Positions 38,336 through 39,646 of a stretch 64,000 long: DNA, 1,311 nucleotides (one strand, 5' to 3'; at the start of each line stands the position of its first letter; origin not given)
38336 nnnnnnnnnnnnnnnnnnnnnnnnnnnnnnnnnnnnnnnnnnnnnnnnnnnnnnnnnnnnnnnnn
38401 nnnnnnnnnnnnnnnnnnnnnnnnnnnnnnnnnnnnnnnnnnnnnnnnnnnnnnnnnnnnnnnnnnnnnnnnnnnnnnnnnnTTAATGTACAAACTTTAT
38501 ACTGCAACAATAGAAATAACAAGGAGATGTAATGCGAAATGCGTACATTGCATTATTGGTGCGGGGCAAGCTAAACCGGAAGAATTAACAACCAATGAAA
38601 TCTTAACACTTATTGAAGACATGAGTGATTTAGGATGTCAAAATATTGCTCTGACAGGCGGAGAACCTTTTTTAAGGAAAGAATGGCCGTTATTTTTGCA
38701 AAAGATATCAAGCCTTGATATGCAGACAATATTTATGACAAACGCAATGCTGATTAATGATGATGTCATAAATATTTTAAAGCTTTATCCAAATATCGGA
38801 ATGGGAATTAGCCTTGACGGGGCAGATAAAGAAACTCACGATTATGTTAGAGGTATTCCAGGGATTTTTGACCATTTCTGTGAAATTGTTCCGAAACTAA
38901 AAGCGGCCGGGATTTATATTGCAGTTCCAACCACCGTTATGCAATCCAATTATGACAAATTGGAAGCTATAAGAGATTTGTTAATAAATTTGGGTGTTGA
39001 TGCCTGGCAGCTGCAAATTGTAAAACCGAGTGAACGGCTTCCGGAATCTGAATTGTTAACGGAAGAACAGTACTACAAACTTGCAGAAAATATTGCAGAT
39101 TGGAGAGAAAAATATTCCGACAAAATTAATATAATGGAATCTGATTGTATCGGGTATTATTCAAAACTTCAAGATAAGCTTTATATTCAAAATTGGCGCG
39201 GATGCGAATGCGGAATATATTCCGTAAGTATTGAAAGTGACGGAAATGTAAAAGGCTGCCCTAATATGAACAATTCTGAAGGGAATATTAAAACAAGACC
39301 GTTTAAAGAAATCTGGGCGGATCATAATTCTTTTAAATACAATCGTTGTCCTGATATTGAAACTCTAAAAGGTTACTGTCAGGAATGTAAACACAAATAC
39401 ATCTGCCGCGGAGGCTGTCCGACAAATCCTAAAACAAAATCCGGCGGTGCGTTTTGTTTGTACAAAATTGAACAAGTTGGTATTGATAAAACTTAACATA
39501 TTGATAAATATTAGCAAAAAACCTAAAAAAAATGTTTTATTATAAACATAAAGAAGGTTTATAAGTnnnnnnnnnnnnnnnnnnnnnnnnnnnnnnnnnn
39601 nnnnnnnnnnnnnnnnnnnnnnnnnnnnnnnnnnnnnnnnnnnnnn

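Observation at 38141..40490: Coupled Pro-rich four-repeat peptide, radical SAM/SPASM enzyme and membrane HExxH protein: candidate undescribed RiPP-like cassette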

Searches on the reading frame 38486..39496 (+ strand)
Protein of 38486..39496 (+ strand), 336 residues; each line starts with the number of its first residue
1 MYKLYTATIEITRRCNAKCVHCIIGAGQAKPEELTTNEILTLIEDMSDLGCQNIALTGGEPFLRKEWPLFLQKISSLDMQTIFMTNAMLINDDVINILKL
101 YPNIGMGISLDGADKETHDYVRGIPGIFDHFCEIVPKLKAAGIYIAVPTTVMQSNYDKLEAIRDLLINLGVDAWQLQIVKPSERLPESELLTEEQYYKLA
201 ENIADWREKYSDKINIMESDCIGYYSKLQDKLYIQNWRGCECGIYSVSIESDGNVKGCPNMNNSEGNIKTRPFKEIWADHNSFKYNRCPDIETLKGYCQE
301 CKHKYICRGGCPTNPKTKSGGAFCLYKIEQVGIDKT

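Call 3: search_protein_families(library=pfam, proteins=[window:38486-39496:+], max_evalue=0.01)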
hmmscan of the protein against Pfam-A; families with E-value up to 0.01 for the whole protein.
window:38486-39496:+ (336 aa): 4 families
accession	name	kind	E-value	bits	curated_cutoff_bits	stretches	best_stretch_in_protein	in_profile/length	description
PF04055.27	Radical_SAM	-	4.4e-23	82.7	29.5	1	9-165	1-165/166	Radical SAM superfamily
PF13186.11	SPASM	-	5.2e-06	27.1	21.5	1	240-302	1-67/67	Iron-sulfur cluster-binding domain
PF13353.11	Fer4_12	-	0.0013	19.4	22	1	14-85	14-89/137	4Fe-4S single cluster domain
PF15592.11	Imm41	-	0.007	16.8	26.9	0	192-241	25-73/112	Immunity protein 41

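Call 4: search_protein_families(library=ncbifam, proteins=[window:38486-39496:+], max_evalue=0.01)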
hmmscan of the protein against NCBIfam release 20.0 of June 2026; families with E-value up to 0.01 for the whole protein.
window:38486-39496:+ (336 aa): 78 families (the best 25 are shown)
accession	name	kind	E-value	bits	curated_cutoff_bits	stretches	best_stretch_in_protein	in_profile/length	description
TIGR03913.1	rad_SAM_trio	equivalog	3.8e-51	173.9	591.75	1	8-314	22-338/477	GDL motif peptide-associated radical SAM/SPASM maturase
TIGR04055.1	rSAM_NirJ2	equivalog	1.8e-48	165.8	500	1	11-313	6-305/326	putative heme d1 biosynthesis radical SAM protein NirJ2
TIGR04103.1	rSAM_nif11_3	equivalog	3.8e-47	160.8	725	1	4-312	4-326/412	nif11-class peptide radical SAM maturase 3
TIGR04545.1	rSAM_ahbD_hemeb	equivalog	2.9e-44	151.9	500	1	9-315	4-321/339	heme b synthase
TIGR04053.2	TIGR04053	equivalog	1.1e-38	133.5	395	2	9-219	12-226/366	TIGR04053 family radical SAM/SPASM domain-containing protein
NF050035.1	rSAM_WgK_link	exception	6.8e-36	124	650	2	8-215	12-221/367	radical SAM/SPASM peptide maturase WgkB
TIGR04546.1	rSAM_ahbC_deAc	equivalog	3.4e-34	118.3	650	2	10-169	44-203/390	12,18-didecarboxysiroheme deacetylase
TIGR03962.1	mycofact_rSAM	equivalog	4e-34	118.3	265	1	8-311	15-313/339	mycofactocin radical SAM maturase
TIGR04133.1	rSAM_w_lipo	hypoth_equivalog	1.7e-33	116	425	1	3-311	22-331/350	TIGR04133 family radical SAM/SPASM protein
TIGR04051.1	rSAM_NirJ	equivalog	5.6e-33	114.4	515.45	2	10-179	7-176/354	heme d1 biosynthesis radical SAM protein NirJ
TIGR04347.1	pseudo_SAM_Halo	equivalog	9.4e-33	114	525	2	10-226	43-261/390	TIGR04347 family pseudo-SAM/SPASM protein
TIGR04054.1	rSAM_NirJ1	equivalog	1.8e-31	109.2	650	2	10-168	41-199/387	putative heme d1 biosynthesis radical SAM protein NirJ1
TIGR04340.1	rSAM_ACGX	hypoth_equivalog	4.9e-30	104.9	400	1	8-320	6-328/341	radical SAM/SPASM domain protein, ACGX system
TIGR04250.1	SCM_rSAM_ScmE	equivalog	2.8e-29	102.1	400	2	8-169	6-169/358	SynChlorMet cassette radical SAM/SPASM protein ScmE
TIGR04251.1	SCM_rSAM_ScmF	equivalog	7.5e-28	97.9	400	1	8-312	7-322/353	SynChlorMet cassette radical SAM/SPASM protein ScmF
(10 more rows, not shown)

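Call 5: find_homologous_proteins(query=window:38486-39496:+, max_evalue=1e-20)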
Query window:38486-39496:+ (336 aa): 154 proteins with E <= 1e-20 among 1177 candidates; the best 120 are listed.
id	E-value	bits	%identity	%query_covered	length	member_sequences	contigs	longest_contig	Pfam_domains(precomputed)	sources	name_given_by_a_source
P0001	5.7e-216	734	92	100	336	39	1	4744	PF13186.12,PF04055.28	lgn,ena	-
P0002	1.3e-202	691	88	99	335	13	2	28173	PF13186.12,PF04055.28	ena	-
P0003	1.8e-202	690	87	99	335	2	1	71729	PF13186.12,PF04055.28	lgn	-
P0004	3.2e-201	686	87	99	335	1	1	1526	PF13186.12,PF04055.28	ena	-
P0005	5.7e-201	685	85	99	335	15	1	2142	PF04055.28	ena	-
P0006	8.4e-201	685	87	99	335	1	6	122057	PF13186.12,PF04055.28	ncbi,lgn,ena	-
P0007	1.7e-200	684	87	99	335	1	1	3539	PF13186.12,PF04055.28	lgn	-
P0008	3.9e-200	682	85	99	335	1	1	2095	PF13186.12,PF04055.28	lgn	-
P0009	2.3e-194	663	82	100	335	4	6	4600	PF13186.12,PF04055.28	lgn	-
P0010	2.5e-194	663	83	100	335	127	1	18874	PF13186.12,PF04055.28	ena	-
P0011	4.9e-193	659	83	99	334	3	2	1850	PF13186.12,PF04055.28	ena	-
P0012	2.1e-192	657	82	100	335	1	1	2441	PF13186.12,PF04055.28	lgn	-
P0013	2.7e-192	657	82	100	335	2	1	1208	PF13186.12,PF04055.28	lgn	-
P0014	4.3e-192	656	82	100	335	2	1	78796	PF13186.12,PF04055.28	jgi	-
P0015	6.3e-188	642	81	99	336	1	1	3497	PF13186.12,PF04055.28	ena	-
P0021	3.9e-174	597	75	99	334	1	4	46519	PF13186.12,PF04055.28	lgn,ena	-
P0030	2.7e-156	538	67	99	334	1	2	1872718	PF13186.12,PF04055.28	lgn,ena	-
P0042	1.6e-149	516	64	100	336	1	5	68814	PF13186.12,PF04055.28,PF13353.12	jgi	-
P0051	2.1e-146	506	62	99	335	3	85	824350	PF13186.12,PF04055.28,PF13353.12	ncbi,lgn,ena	-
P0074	4.7e-107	376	51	100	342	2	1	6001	PF13186.12,PF04055.28,PF13353.12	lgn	-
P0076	2.3e-104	367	49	99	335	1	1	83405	PF13186.12,PF04055.28,PF13353.12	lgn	-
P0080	2.9e-93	331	45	98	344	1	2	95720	PF13186.12,PF04055.28,PF13353.12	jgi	-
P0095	1.8e-87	312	44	98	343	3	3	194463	PF13186.12,PF04055.28,PF13353.12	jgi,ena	-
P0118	2.1e-79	285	40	99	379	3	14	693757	PF13186.12,PF04055.28,PF13353.12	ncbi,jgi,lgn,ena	jgi:radical SAM protein with 4Fe4S-binding SPASM domain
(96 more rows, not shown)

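Call 8: find_related_loci(query=A1, collection=genome_contigs, flank=4000)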
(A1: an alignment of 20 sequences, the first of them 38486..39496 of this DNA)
Query A1 (336 aa) in genome_contigs; peptide patterns used: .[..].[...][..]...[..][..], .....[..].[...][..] (x = any residue, [..] = any of these).
600 stretches matched a pattern (row limit reached: there are more); 583 encode a relative of the query (tblastn E <= 1e-3); the best 80 are kept; 80 distinct loci.
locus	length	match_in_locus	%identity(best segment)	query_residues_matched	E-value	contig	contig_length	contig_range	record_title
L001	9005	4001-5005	92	1-335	0e+0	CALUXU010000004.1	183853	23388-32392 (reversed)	MAG: Candidatus Gastranaerophilales bacterium isolate BRZ_DD__bin22 genome assembly, contig: BRZ_DD__NODE_75_length_1838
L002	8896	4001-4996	59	1-333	1e-145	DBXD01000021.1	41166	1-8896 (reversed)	MAG TPA_asm: Cyanobacteria bacterium UBA1221 UBA1221_contig_74267, whole genome shotgun sequence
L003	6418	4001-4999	62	1-334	5e-142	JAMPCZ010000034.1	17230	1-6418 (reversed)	MAG: Muribaculaceae bacterium isolate NALB_7821b_15 Scaffold_#34__SCF_034___17230_bp, whole genome shotgun sequence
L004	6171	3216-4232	42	1-331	2e-90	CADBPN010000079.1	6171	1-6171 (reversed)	uncultured bacterium isolate RUG14187 genome assembly, contig: RUG14187_asm_79, whole genome shotgun sequence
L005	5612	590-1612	40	1-333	4e-90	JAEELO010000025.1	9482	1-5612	MAG: Candidatus Gastranaerophilales bacterium isolate Tb.RUG.218 k141_1599470_flag=0_multi=32.5509_len=9482, whole genom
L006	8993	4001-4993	40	7-330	2e-74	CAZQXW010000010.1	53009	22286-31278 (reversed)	MAG TPA_asm: uncultured Thermoplasmatales archaeon isolate SRP332253_co2_211 genome assembly, contig: NODE_514_length_53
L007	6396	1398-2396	38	5-330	3e-72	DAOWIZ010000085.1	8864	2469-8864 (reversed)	MAG TPA_asm: Thermoplasmata archaeon isolate CSMAG_2056 CSMAG_2056_k141_770177_length_8864_cov_45.5896, whole genome sho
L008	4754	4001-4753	44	1-250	1e-71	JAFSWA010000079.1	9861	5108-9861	Bacterium isolate RGIG3525 Goat_Rumen.Co__c2336068, whole genome shotgun sequence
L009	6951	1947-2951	34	5-332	8e-66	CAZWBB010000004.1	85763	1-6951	MAG TPA_asm: uncultured Methanosarcinales archaeon isolate SRP077602_co2_374 genome assembly, contig: NODE_375_length_85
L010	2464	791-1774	36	10-330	2e-66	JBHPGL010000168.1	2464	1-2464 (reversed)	Nanoarchaeota archaeon isolate SAG AM-311-M09 NODE_168_length_2464_cov_12.599834, whole genome shotgun sequence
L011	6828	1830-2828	35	10-335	1e-64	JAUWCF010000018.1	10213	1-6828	MAG: Thermoplasmatota archaeon isolate CSMAG_2131 CSMAG_2131_k141_716914_length_10213_cov_18.0000, whole genome shotgun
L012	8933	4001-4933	36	6-313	7e-64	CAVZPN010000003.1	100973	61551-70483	MAG: uncultured archaeon isolate MFD02832.bin.2.135 genome assembly, contig: contig_12804, whole genome shotgun sequence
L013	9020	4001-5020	35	2-331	2e-63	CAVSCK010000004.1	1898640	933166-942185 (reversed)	MAG: uncultured bacterium isolate MFD05942.bin.1.428 genome assembly, contig: contig_8898, whole genome shotgun sequence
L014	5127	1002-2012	34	2-330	4e-60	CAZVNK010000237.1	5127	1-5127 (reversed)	MAG TPA_asm: uncultured Ignavibacteriaceae bacterium isolate binchicken_co42_233 genome assembly, contig: NODE_32248_len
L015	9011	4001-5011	35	2-330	4e-60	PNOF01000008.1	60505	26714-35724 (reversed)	MAG: Syntrophus sp. (in: bacteria) isolate SW.3.55 SW_1000235_60505, whole genome shotgun sequence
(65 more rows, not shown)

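Call 12: find_related_loci(query=A1, collection=metagenome_contigs, flank=3000)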
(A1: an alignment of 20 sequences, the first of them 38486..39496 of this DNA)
Query A1 (336 aa) in metagenome_contigs; peptide patterns used: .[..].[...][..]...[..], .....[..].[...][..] (x = any residue, [..] = any of these).
600 stretches matched a pattern (row limit reached: there are more); 577 encode a relative of the query (tblastn E <= 1e-3); the best 80 are kept; 80 distinct loci.
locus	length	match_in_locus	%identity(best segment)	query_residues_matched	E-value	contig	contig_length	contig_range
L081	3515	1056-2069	42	1-330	2e-92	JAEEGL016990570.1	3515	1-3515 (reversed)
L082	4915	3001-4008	39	5-333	7e-75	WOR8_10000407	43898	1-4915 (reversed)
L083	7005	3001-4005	39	2-330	2e-74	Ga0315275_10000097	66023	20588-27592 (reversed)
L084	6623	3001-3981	40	10-330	2e-73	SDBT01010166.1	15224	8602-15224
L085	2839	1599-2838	39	2-329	4e-71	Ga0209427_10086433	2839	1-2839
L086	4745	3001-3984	37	10-330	2e-70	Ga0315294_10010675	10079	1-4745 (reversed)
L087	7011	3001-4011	37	2-329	9e-68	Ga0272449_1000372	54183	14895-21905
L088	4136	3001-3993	38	1-330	6e-67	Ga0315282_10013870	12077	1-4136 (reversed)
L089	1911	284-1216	38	6-313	3e-68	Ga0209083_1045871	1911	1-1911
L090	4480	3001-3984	36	10-330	6e-65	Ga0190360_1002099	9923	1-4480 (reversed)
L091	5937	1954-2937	36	10-330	2e-64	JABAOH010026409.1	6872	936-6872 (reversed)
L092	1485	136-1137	34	10-330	9e-66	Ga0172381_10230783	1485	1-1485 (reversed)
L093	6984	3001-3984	34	7-331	3e-62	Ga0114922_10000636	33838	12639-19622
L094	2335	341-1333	35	7-334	2e-63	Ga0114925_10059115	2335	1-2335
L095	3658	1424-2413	36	7-335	1e-61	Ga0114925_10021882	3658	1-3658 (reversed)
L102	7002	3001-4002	33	10-326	1e-57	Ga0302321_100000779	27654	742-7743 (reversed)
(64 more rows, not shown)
